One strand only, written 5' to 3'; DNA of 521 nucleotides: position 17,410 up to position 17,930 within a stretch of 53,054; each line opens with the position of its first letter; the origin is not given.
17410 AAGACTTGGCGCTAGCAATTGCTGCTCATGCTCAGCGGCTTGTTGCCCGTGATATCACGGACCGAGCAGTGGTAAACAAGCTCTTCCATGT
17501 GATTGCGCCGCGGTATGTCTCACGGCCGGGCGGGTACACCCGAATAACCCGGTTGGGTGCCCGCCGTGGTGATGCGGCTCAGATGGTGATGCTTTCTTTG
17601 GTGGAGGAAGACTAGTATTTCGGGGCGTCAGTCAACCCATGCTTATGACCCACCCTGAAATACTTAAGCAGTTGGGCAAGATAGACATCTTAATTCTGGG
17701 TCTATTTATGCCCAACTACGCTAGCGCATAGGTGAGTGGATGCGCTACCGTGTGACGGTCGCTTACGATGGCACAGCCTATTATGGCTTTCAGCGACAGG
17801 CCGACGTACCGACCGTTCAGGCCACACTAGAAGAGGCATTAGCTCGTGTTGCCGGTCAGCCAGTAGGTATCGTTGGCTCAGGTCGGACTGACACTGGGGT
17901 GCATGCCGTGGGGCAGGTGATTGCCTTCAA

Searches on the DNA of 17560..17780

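Call 102: search_rna_families(source=window, start=17560, end=17780, threshold=evalue, max_evalue=10)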
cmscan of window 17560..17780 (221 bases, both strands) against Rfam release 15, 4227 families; matches with E-value up to 10: 3.
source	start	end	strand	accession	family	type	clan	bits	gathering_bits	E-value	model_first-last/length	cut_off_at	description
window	17611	17665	-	RF03217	mir-3167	Gene; miRNA;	-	16.9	86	1.6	1-59/59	no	mir-3167 microRNA precursor family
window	17583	17660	+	RF02298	TtnuCD22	Gene; snRNA; snoRNA; CD-box;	-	13.7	85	3.8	1-77/77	no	Tetrahymena snoRNA TtnuCD22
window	17666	17721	-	RF03637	mir-5879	Gene; miRNA;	-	12.5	97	9.4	1-76/76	no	mir-5879 microRNA precursor family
